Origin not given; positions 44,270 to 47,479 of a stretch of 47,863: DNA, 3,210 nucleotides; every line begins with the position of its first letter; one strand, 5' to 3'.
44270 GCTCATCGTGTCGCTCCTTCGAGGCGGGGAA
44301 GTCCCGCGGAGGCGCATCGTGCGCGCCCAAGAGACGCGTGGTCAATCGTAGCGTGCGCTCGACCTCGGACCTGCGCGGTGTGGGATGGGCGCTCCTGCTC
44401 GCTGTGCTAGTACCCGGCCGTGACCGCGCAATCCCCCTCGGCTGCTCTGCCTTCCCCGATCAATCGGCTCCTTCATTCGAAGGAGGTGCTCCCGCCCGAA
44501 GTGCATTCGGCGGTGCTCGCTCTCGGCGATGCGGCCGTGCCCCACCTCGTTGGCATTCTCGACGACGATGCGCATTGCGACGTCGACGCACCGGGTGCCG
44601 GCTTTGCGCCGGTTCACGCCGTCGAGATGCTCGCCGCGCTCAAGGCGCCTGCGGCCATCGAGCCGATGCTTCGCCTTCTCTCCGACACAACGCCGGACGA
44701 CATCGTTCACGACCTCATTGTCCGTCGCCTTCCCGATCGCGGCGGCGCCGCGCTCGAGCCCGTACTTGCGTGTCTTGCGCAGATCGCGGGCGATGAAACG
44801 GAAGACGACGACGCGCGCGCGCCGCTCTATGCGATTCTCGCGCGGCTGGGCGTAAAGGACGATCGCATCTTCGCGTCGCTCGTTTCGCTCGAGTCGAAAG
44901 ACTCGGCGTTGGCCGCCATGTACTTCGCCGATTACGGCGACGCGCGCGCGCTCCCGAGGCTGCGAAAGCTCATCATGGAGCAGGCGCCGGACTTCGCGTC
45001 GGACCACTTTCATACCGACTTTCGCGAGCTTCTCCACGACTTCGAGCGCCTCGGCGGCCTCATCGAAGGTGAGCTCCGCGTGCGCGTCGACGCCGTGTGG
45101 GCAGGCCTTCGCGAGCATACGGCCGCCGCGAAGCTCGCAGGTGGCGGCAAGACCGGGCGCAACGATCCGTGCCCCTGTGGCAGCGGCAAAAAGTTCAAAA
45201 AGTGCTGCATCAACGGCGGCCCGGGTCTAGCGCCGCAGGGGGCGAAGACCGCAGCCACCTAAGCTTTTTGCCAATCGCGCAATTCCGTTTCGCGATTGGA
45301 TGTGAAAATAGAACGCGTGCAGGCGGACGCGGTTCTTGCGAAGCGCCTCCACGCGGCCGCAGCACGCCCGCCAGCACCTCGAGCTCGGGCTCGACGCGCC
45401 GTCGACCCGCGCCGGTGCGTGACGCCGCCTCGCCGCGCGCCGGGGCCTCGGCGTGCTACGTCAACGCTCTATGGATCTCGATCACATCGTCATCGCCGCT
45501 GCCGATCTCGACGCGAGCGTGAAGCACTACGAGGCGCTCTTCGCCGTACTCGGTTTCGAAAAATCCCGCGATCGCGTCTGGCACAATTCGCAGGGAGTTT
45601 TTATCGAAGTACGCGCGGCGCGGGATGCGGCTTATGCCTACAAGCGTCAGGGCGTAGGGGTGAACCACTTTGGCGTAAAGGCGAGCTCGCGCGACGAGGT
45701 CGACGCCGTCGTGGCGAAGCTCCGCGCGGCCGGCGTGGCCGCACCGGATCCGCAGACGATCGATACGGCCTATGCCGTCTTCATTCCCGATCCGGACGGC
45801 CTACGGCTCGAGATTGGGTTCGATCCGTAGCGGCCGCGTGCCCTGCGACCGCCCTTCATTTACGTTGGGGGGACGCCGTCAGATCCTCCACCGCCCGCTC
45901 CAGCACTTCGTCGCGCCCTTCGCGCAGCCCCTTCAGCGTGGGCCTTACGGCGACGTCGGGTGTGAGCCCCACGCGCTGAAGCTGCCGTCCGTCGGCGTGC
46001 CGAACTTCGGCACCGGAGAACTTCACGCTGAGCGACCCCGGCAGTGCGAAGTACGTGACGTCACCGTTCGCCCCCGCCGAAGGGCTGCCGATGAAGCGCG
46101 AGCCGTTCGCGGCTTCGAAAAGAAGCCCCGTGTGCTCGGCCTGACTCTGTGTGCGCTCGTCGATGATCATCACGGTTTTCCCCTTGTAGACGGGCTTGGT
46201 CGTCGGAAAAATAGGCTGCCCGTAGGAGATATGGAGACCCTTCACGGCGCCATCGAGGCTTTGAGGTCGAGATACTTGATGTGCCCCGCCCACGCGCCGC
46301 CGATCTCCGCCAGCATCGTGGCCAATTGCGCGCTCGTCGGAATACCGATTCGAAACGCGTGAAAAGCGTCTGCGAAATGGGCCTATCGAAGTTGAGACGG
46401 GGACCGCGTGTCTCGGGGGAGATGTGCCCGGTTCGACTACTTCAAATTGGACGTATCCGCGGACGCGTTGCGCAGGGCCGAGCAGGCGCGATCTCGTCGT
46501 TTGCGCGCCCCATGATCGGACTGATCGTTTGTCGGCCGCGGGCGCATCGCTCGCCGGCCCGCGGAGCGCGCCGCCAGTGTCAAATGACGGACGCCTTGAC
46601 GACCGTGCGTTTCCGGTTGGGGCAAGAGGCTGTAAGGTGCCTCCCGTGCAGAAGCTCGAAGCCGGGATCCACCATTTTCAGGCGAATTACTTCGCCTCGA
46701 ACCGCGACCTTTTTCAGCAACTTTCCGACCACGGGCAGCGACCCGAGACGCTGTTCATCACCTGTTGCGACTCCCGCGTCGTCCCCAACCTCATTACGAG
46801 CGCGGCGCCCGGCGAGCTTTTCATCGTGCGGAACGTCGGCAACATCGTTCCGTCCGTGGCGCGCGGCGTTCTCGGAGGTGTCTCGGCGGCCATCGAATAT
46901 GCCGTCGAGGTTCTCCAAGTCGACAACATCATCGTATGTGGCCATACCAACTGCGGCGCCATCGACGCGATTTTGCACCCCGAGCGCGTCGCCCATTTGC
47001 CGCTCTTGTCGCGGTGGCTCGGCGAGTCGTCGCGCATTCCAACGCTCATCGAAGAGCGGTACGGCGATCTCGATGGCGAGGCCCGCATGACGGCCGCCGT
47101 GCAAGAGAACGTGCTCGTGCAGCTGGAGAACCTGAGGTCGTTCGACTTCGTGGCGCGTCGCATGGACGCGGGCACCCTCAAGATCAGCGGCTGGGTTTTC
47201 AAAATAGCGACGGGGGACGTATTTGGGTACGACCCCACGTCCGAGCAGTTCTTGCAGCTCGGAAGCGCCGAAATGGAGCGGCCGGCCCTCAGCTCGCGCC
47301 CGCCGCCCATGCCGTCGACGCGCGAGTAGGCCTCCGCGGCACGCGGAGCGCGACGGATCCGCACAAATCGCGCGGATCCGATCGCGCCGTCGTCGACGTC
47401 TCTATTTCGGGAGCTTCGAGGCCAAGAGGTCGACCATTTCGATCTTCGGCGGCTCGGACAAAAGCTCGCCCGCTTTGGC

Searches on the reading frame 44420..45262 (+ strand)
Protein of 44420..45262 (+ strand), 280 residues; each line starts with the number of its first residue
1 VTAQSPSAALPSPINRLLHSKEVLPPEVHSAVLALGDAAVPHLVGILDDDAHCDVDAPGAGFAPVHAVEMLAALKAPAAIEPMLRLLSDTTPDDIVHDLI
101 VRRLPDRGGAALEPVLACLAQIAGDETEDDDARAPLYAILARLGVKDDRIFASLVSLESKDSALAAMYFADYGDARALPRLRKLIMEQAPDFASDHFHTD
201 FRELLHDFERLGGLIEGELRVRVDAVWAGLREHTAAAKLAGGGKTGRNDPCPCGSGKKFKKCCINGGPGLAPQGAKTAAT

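Call 5: search_protein_families(library=pfam, proteins=[window:44420-45262:+], max_evalue=0.01)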
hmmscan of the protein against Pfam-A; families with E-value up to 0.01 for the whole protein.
window:44420-45262:+ (280 aa): 2 families
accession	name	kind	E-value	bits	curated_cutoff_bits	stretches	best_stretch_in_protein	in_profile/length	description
PF02810.21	SEC-C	-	3.2e-10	40.1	20.4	1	247-263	1-17/19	SEC-C motif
PF13646.12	HEAT_2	-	0.002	18.8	27.7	0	66-131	19-79/88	HEAT repeats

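Call 44: search_protein_families(library=ncbifam, proteins=[window:44420-45262:+], max_evalue=0.001)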
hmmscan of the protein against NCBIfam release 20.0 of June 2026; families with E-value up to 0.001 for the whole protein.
window:44420-45262:+ (280 aa): 6 families
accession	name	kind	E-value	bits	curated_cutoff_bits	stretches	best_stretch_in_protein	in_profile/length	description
NF007704.0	PRK10396.1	equivalog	2.9e-09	37.2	149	1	232-264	188-220/221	hypothetical protein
NF004088.0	PRK05590.1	equivalog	6e-09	36.5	140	1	242-264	142-164/166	hypothetical protein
NF002449.0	PRK01617.1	equivalog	4e-08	33.8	141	1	244-263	133-152/154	hypothetical protein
TIGR04102.1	SWIM_PBPRA1643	hypoth_equivalog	5e-08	33.3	68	1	244-263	88-107/108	PBPRA1643 family SWIM/SEC-C metal-binding motif protein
NF002592.0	PRK02250.1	equivalog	1.1e-07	32.1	158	1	243-263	146-166/167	hypothetical protein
NF001213.0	PRK00183.1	equivalog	1.7e-07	31.4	158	1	244-264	133-153/157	hypothetical protein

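Call 54: find_homologous_proteins(query=window:44420-45262:+, max_evalue=1e-10)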
Query window:44420-45262:+ (280 aa): 52 proteins with E <= 1e-10 among 8000 candidates.
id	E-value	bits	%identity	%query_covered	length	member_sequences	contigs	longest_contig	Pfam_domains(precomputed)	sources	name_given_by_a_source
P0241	2.5e-161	554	99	90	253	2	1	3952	PF02810.22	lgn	-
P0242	3.7e-150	517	85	94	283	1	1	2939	PF02810.22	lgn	-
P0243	8.2e-60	221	45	91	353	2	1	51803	PF02810.22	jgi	jgi:hypothetical protein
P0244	2.8e-56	209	46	92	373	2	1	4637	PF02810.22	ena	-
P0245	5.8e-56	208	43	89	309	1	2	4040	PF02810.22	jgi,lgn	jgi:hypothetical protein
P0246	6.1e-53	198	45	92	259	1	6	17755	PF02810.22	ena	-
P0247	1.4e-52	197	43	93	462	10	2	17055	PF02810.22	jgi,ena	-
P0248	1.3e-51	194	42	94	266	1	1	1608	PF02810.22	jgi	jgi:hypothetical protein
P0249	3.7e-51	192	44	95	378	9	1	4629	PF02810.22,PF13646.13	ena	-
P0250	3.9e-51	192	42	91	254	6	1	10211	PF02810.22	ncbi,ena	-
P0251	1.6e-50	190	43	90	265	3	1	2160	PF02810.22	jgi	-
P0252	3.4e-50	189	42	92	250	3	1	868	PF02810.22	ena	-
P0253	1.4e-49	187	44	95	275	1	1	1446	PF02810.22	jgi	jgi:hypothetical protein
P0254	1.6e-49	187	42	89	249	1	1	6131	PF02810.22,PF13646.13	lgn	-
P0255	6.3e-47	178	39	90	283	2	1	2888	PF02810.22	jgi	jgi:hypothetical protein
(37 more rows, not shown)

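Call 55: find_encoding_contigs(protein=P0242, flank=10000, max_places=3)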
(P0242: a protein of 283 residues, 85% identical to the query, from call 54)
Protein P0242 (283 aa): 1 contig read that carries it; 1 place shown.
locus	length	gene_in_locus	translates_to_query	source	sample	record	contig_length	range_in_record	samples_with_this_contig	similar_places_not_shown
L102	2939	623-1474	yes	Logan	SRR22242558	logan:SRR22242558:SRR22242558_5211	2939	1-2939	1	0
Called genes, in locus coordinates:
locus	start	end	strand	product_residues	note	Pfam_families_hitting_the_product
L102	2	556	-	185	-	?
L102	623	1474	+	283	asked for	PF02810:SEC-C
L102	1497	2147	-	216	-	PF00484:Pro_CA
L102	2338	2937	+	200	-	?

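Call 56: find_encoding_contigs(protein=P0243, flank=8000, max_places=2)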
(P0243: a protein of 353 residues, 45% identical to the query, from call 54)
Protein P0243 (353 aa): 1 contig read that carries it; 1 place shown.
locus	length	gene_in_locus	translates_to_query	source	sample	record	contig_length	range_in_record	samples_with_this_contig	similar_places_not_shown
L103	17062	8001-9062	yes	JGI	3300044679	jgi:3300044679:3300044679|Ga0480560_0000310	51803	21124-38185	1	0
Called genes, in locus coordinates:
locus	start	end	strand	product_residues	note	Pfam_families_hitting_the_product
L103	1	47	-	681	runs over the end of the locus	PF04851:ResIII (weak), PF00270:DEAD, PF00271:Helicase_C, PF03880:DbpA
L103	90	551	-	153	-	-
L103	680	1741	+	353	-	PF00348:polyprenyl_synt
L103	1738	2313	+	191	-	-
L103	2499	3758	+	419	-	-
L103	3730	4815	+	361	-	PF03372:Exo_endo_phos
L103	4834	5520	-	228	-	PF00814:TsaD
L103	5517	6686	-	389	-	PF00108:Thiolase_N, PF02803:Thiolase_C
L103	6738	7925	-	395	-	PF20030:bpMoxR, PF00004:AAA (weak), PF07726:AAA_3 (weak), PF07728:AAA_5, PF17868:AAA_lid_8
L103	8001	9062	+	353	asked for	PF02810:SEC-C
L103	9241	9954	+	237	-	-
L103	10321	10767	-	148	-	PF25056:DUF7793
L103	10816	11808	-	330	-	-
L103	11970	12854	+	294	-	PF13370:Fer4_13, PF14597:Lactamase_B_5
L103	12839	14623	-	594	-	PF01757:Acyl_transf_3, PF19040:SGNH, PF04311:DUF459 (weak)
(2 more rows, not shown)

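Call 67: search_protein_families(library=padloc, proteins=[window:44420-45262:+], max_evalue=0.001)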
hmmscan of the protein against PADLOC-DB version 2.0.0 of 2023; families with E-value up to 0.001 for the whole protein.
window:44420-45262:+ (280 aa): 4 families
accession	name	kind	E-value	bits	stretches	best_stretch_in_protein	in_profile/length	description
PDLC04917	PDC-S12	-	2e-08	32.4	1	238-264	191-217/218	-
PDLC00833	E1-E2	-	1e-05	23.1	1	242-264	169-191/222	E1-E2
PDLC00872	E2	-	1.9e-05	22.2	1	239-265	162-188/216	E2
PDLC00865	E2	-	0.00014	19.4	1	243-265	168-190/219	E2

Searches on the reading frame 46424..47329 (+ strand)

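Call 5: search_protein_families(library=pfam, proteins=[window:46424-47329:+], max_evalue=0.01)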
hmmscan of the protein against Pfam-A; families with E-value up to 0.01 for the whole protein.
window:46424-47329:+ (301 aa): 1 family
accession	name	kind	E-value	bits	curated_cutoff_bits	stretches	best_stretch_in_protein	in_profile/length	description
PF00484.24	Pro_CA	-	2e-46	158.5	25.7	1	109-266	1-156/156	Carbonic anhydrase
